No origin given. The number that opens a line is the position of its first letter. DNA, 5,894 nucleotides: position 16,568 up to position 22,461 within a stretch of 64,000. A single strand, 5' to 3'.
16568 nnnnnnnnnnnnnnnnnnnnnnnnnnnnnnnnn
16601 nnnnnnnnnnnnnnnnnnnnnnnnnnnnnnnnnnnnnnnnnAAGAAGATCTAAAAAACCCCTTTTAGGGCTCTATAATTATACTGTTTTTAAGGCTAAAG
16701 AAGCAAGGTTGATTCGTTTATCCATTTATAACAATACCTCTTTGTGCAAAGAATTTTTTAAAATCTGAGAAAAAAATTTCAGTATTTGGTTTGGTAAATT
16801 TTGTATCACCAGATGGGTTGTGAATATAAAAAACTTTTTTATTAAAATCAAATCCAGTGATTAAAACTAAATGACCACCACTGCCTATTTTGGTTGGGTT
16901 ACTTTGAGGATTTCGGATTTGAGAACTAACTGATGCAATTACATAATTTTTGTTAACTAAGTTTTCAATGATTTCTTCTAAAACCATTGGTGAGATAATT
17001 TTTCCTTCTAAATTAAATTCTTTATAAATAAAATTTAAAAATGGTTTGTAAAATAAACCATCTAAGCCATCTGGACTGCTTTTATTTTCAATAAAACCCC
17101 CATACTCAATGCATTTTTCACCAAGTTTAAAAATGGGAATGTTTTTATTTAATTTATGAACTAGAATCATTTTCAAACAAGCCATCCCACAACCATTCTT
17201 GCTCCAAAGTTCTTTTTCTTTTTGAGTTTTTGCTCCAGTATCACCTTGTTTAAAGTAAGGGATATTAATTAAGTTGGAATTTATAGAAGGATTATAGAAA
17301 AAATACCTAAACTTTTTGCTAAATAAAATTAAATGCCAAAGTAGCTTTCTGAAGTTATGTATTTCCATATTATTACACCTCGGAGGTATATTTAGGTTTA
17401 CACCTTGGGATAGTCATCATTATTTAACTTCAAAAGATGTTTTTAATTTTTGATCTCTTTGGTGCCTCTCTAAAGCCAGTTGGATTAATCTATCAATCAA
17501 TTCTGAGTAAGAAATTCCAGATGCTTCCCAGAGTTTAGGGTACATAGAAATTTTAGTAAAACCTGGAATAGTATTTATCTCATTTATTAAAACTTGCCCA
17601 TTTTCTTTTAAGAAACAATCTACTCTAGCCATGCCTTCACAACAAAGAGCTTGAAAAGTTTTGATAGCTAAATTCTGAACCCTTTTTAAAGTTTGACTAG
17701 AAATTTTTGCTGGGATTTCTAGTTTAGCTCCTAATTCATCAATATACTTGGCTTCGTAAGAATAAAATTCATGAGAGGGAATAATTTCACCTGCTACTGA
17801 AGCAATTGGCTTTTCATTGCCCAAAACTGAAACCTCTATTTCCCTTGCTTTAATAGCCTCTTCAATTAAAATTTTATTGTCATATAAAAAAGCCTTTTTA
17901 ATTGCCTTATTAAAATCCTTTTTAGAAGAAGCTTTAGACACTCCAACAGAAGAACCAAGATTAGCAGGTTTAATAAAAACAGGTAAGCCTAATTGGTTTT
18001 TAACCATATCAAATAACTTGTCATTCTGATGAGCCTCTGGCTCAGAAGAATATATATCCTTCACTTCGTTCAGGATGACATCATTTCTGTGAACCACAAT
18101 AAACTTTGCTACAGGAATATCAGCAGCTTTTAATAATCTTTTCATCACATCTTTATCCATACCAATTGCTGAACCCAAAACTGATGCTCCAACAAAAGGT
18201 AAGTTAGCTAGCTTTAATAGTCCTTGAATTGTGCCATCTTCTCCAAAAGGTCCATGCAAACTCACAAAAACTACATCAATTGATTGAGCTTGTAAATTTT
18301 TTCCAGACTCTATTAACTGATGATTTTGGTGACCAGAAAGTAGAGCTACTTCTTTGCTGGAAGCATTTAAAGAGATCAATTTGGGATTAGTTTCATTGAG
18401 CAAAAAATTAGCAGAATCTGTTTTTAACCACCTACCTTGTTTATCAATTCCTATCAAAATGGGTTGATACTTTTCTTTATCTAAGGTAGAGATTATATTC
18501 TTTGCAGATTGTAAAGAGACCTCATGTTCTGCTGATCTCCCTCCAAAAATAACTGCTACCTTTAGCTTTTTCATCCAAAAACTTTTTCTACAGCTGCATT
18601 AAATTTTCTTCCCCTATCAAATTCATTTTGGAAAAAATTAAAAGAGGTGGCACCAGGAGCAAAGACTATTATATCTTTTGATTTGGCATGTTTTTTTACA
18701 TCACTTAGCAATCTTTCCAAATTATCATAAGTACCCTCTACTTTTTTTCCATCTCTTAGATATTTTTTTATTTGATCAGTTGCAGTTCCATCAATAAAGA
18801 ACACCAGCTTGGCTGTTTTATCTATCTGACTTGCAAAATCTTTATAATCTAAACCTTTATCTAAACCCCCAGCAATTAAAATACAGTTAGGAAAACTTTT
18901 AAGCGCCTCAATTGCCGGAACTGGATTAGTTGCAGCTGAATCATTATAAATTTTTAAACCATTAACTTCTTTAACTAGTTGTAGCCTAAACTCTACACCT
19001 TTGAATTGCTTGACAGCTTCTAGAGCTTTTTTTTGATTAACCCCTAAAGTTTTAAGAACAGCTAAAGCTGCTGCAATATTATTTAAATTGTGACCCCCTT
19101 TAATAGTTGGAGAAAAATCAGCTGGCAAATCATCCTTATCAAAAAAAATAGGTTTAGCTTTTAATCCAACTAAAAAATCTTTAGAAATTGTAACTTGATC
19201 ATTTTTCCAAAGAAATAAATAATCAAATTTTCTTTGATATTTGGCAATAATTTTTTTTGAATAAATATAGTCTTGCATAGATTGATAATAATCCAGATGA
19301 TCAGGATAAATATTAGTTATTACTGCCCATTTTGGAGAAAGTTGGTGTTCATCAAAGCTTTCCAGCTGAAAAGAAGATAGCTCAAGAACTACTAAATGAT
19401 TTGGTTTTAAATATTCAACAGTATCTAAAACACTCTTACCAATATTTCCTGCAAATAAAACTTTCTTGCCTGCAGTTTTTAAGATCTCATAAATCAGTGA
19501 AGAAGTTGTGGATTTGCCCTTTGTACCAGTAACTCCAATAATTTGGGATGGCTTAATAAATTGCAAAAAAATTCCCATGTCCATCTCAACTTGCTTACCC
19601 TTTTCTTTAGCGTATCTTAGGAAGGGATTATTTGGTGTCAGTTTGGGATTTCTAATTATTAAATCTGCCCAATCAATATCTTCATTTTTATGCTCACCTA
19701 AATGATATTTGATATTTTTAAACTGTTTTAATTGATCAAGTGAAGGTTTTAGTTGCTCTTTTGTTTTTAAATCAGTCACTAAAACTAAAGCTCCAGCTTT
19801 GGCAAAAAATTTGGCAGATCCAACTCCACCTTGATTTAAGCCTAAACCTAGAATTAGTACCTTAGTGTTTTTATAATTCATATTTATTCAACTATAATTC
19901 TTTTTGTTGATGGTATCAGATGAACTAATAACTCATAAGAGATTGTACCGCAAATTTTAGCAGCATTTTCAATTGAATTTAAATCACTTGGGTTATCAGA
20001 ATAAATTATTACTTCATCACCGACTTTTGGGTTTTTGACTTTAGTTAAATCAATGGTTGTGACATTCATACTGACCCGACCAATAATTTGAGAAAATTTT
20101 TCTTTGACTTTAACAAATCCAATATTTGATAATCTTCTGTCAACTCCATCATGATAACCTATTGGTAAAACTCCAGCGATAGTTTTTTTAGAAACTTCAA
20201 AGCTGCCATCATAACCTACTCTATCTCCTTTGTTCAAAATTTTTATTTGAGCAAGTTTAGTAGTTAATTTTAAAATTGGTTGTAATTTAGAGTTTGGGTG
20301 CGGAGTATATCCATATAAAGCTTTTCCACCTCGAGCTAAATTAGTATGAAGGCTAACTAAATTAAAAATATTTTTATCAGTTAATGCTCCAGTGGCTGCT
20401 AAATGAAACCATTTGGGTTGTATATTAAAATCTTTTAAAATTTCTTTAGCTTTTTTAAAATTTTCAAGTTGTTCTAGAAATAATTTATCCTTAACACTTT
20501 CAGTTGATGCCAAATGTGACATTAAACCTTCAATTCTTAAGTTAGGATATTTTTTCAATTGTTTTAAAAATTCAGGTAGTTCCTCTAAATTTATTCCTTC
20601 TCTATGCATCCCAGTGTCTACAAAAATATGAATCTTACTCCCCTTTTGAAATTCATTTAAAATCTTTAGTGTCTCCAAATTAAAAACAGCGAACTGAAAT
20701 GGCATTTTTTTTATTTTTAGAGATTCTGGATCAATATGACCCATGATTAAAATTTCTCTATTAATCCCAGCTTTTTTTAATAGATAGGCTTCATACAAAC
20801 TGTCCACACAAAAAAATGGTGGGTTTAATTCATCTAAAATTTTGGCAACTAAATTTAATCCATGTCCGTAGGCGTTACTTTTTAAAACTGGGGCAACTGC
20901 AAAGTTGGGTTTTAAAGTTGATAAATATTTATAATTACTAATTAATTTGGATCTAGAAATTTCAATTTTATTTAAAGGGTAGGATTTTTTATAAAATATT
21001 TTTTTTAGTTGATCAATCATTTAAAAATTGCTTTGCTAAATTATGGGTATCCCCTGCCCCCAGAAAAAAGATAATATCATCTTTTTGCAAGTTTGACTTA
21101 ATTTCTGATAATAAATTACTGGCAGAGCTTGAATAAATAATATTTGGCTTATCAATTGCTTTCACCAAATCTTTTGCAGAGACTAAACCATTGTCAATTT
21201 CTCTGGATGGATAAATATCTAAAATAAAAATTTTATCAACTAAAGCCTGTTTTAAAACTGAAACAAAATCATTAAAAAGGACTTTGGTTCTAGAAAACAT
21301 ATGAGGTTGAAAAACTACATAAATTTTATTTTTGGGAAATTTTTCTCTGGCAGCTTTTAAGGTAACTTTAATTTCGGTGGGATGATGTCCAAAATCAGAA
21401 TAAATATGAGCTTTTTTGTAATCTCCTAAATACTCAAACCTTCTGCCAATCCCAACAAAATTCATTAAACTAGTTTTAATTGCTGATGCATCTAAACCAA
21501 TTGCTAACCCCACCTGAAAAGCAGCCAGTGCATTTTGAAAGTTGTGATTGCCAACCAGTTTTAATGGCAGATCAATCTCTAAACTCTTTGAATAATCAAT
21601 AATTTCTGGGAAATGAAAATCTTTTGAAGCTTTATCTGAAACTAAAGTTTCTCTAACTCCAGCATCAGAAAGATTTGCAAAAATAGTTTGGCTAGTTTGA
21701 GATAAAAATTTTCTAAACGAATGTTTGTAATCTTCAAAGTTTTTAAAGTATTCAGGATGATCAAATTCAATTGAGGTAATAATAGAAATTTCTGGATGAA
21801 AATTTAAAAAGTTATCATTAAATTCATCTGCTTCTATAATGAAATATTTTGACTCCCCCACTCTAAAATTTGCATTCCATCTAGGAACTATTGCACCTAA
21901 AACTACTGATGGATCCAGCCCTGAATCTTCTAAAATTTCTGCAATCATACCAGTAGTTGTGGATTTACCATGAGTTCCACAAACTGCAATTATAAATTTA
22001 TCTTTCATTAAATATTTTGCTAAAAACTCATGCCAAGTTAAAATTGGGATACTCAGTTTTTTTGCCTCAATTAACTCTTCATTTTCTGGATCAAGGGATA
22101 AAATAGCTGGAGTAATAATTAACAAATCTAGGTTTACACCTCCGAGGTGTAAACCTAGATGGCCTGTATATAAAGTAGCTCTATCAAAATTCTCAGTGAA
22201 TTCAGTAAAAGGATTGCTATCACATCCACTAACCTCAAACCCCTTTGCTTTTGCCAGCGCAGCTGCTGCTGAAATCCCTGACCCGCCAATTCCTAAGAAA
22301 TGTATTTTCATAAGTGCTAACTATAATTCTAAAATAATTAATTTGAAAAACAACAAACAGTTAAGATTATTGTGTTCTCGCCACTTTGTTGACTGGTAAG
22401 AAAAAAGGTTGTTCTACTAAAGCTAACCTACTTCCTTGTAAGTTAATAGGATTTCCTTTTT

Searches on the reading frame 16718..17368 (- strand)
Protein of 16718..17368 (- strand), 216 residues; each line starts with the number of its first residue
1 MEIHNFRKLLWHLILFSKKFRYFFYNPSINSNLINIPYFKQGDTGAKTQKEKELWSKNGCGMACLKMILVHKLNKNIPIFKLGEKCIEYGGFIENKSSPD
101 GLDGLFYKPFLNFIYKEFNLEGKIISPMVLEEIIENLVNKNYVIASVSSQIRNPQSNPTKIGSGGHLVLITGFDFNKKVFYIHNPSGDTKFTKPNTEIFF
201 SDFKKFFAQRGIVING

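Call 7: search_protein_families(library=pfam, proteins=[window:16718-17368:-], max_evalue=0.1)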
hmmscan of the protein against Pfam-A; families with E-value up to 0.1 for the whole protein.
window:16718-17368:- (216 aa): 3 families
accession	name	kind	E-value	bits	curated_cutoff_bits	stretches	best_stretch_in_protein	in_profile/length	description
PF13529.12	Peptidase_C39_2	-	4.5e-14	53.7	24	1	35-185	2-142/143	Peptidase_C39 like family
PF09778.15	Guanylate_cyc_2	-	5.4e-07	29.6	28.1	1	131-195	124-192/212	Guanylylate cyclase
PF03412.21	Peptidase_C39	-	0.0039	17.5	22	1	57-86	10-38/133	Peptidase C39 family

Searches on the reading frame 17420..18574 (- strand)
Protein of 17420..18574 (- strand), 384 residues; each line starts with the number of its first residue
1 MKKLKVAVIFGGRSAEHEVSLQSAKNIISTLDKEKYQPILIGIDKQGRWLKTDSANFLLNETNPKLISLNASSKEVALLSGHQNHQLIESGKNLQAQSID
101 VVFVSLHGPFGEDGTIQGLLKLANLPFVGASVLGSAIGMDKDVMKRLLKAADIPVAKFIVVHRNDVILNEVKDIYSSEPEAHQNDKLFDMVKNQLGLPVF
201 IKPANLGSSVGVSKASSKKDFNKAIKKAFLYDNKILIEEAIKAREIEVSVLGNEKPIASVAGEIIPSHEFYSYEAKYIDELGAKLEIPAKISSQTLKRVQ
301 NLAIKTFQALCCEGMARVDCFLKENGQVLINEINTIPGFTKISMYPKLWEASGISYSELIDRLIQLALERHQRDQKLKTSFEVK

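Call 7: search_protein_families(library=pfam, proteins=[window:17420-18574:-], max_evalue=0.1)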
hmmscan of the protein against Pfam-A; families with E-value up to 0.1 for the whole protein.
window:17420-18574:- (384 aa): 9 families
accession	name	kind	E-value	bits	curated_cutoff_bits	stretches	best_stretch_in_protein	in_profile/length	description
PF07478.18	Dala_Dala_lig_C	-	2.5e-74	249.7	24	1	147-365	1-204/204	D-ala D-ala ligase C-terminus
PF01820.27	Dala_Dala_lig_N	-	9.4e-38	129.9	34.6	1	5-130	1-121/121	D-ala D-ala ligase N-terminus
PF02222.28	ATP-grasp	-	1.6e-10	41.4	27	1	185-334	19-160/179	ATP-grasp domain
PF02786.22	CPSase_L_D2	-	6e-07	29.6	19.8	1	177-335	19-178/211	Carbamoyl-phosphate synthase L chain, ATP binding domain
PF13535.11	ATP-grasp_4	-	9.4e-07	29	27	1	196-335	2-150/160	ATP-grasp domain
PF14397.11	ATPgrasp_ST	-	0.00094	18.9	31.4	0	297-341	216-260/278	Sugar-transfer associated ATP-grasp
PF08443.16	RimK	-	0.0011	19.1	21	1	182-347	28-177/188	RimK-like ATP-grasp domain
PF02655.19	ATP-grasp_3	-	0.005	17.4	23.2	1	198-334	33-154/160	ATP-grasp domain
PF01195.25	Pept_tRNA_hydro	-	0.076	13.3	27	0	23-65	111-151/183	Peptidyl-tRNA hydrolase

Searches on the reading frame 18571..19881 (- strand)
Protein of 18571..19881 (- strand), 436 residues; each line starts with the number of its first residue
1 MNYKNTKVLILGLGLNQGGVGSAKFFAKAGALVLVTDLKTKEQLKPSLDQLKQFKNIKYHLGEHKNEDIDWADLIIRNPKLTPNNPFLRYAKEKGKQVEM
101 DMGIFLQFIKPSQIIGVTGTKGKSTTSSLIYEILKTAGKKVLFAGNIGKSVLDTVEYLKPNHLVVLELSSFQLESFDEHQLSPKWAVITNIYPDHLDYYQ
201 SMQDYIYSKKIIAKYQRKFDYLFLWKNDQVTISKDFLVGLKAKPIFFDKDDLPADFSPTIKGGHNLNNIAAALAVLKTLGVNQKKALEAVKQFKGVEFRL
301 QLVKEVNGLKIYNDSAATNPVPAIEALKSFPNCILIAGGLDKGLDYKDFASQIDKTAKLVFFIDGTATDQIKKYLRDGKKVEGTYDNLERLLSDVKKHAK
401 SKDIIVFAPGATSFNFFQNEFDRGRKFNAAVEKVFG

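Call 7: search_protein_families(library=pfam, proteins=[window:18571-19881:-], max_evalue=0.1)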
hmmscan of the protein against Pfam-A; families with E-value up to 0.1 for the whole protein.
window:18571-19881:- (436 aa): 3 families
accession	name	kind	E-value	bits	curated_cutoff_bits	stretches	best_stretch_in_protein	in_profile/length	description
PF08245.18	Mur_ligase_M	-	1.3e-23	84.4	24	1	117-234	1-132/200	Mur ligase middle domain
PF02875.26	Mur_ligase_C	-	1.9e-11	45.3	28.4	1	299-409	2-125/127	Mur ligase, glutamate ligase domain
PF21799.2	MurD-like_N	-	2.5e-10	40.9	27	1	7-98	2-86/88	Mur ligase MurD-like, N-terminal domain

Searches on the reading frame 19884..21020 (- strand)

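Call 7: search_protein_families(library=pfam, proteins=[window:19884-21020:-], max_evalue=0.1)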
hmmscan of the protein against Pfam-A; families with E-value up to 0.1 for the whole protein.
window:19884-21020:- (378 aa): 2 families
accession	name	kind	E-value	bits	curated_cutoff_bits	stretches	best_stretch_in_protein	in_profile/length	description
PF01168.26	Ala_racemase_N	-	3.5e-45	154.8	24.1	1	21-240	1-220/220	Alanine racemase, N-terminal domain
PF00842.27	Ala_racemase_C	-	1.1e-31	109.5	25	1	250-375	2-126/127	Alanine racemase, C-terminal domain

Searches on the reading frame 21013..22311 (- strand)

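Call 7: search_protein_families(library=pfam, proteins=[window:21013-22311:-], max_evalue=0.1)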
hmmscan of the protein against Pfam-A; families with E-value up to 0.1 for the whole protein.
window:21013-22311:- (432 aa): 3 families
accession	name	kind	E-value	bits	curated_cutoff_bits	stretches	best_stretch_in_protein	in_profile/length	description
PF08245.18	Mur_ligase_M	-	2.9e-17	63.7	24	1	110-267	1-199/200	Mur ligase middle domain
PF02875.26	Mur_ligase_C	-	8.3e-16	59.4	28.4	1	290-420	1-127/127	Mur ligase, glutamate ligase domain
PF01225.30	Mur_ligase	-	1.3e-10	42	21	1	2-100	1-90/95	Mur ligase family, catalytic domain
